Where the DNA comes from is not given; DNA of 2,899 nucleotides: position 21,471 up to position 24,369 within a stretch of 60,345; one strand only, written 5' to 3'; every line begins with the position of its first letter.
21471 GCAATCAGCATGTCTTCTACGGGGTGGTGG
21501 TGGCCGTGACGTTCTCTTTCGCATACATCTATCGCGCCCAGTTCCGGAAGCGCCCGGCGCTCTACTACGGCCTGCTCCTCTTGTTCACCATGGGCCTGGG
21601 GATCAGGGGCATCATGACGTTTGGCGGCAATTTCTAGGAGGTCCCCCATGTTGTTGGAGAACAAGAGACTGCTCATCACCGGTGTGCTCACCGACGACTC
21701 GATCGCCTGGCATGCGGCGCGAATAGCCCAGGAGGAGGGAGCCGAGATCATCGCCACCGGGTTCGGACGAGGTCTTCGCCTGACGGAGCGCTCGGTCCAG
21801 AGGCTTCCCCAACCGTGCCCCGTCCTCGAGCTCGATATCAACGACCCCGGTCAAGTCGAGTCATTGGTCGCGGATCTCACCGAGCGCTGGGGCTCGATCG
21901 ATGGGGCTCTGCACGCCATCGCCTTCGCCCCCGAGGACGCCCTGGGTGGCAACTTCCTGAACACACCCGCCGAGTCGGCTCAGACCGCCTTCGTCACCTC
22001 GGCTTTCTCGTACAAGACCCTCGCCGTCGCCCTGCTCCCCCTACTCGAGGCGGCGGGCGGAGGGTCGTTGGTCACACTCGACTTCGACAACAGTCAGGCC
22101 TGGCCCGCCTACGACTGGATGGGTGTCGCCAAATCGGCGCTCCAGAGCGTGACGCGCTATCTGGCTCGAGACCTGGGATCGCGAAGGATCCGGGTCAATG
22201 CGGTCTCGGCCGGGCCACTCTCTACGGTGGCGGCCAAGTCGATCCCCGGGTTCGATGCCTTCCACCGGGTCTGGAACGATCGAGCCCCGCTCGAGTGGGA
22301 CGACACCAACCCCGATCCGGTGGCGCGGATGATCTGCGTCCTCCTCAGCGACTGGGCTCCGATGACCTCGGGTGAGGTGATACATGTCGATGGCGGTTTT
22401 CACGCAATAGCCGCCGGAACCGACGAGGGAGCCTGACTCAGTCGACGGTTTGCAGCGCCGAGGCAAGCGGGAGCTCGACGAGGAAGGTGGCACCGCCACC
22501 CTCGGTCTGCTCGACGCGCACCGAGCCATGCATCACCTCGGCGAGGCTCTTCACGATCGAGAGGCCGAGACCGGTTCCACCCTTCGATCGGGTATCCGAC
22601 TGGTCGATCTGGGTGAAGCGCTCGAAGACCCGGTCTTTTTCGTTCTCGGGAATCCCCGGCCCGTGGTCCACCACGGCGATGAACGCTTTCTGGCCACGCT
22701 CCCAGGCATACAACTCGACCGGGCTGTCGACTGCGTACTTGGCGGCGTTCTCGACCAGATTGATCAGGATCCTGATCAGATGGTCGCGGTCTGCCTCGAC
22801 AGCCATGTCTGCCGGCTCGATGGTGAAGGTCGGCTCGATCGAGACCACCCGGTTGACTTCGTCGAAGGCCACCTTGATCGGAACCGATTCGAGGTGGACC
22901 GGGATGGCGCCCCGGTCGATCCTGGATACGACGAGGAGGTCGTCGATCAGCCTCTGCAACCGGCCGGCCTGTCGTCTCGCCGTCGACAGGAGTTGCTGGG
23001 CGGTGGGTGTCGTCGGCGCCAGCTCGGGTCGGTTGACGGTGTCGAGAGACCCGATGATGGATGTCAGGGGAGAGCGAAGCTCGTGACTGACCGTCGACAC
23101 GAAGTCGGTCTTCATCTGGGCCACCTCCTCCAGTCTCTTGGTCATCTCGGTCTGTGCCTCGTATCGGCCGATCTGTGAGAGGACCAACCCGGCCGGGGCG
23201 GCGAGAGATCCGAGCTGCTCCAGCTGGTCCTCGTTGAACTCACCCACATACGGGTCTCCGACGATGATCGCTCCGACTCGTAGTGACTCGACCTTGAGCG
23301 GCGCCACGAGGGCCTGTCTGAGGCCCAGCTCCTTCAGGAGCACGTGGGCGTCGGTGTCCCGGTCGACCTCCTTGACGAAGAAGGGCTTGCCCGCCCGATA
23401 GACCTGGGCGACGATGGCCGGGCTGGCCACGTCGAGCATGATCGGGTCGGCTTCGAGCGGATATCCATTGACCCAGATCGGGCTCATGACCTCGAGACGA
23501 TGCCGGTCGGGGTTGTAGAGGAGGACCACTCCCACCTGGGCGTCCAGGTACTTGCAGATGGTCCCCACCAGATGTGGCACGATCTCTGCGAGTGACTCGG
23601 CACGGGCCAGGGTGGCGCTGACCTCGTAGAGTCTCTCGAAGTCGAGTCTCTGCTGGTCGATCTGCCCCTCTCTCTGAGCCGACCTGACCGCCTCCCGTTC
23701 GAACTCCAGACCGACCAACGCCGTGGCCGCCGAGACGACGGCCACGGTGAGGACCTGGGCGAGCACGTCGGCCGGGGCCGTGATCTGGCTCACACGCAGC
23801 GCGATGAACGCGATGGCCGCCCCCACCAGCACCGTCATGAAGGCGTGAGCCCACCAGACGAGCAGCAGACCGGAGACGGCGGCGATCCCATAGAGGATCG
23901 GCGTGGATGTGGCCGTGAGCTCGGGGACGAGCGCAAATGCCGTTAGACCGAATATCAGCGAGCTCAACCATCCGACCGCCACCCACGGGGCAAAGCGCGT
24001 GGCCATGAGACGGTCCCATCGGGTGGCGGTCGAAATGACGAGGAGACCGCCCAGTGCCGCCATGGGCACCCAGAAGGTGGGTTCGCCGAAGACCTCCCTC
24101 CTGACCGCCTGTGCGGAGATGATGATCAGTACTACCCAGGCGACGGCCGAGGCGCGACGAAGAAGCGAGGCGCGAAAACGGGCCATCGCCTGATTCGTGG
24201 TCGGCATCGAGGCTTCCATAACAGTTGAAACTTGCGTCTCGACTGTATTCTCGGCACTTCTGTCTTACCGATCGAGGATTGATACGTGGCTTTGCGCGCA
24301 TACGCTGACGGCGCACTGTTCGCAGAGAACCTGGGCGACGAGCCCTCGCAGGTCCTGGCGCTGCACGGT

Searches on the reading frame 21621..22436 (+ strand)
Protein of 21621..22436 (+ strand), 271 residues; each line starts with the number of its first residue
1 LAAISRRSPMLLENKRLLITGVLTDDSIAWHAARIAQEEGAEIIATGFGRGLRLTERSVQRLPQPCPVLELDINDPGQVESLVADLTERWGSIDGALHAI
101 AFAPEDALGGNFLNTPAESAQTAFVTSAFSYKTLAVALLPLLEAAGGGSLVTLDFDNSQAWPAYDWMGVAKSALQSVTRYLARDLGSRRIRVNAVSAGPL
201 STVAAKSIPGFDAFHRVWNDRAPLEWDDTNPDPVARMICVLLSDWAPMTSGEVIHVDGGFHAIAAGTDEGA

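Call 41: search_protein_families(library=pfam, proteins=[window:21621-22436:+], max_evalue=0.0001)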
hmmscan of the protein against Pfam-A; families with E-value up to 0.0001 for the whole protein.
window:21621-22436:+ (271 aa): 2 families
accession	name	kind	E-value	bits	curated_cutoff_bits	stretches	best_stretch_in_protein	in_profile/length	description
PF13561.12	adh_short_C2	-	1.9e-66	224.5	27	1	21-261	1-236/236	Enoyl-(Acyl carrier protein) reductase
PF00106.31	adh_short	-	1.3e-13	51.3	26.6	1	18-207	4-189/195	short chain dehydrogenase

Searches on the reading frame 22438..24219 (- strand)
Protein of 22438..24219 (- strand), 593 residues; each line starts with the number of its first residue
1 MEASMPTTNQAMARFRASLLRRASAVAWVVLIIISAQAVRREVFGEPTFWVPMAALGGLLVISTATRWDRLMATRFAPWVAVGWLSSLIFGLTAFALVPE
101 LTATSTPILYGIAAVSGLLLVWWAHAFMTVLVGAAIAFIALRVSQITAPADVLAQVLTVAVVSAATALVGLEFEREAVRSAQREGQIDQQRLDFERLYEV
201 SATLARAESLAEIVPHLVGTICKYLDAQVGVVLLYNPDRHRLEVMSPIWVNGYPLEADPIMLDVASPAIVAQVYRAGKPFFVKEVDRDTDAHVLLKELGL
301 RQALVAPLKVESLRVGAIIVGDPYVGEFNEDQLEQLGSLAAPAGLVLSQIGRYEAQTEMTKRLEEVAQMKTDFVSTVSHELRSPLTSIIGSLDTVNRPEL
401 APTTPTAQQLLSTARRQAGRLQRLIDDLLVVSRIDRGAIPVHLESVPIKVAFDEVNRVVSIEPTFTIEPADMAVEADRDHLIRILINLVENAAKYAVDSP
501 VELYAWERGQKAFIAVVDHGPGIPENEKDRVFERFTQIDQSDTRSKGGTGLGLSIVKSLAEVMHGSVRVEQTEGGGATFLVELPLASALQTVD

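Call 41: search_protein_families(library=pfam, proteins=[window:22438-24219:-], max_evalue=0.0001)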
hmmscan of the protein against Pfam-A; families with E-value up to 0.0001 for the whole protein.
window:22438-24219:- (593 aa): 6 families
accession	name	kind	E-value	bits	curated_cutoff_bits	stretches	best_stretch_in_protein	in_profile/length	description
PF02518.31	HATPase_c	-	2.9e-27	95.7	26.4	1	477-586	2-110/111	Histidine kinase-, DNA gyrase B-, and HSP90-like ATPase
PF00512.31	HisKA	-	7.3e-18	64.8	26.9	1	369-437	1-66/66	His Kinase A (phospho-acceptor) domain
PF13185.12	GAF_2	-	2.7e-14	54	28.6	1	208-347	2-135/136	GAF domain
PF01590.32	GAF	-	4.7e-09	37.3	22.4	1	210-345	2-131/133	GAF domain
PF13492.12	GAF_3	-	2.7e-07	31.5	27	1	209-348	1-128/129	GAF domain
PF13581.12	HATPase_c_2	-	4.8e-05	23.8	27.4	0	485-566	40-113/127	Histidine kinase-like ATPase domain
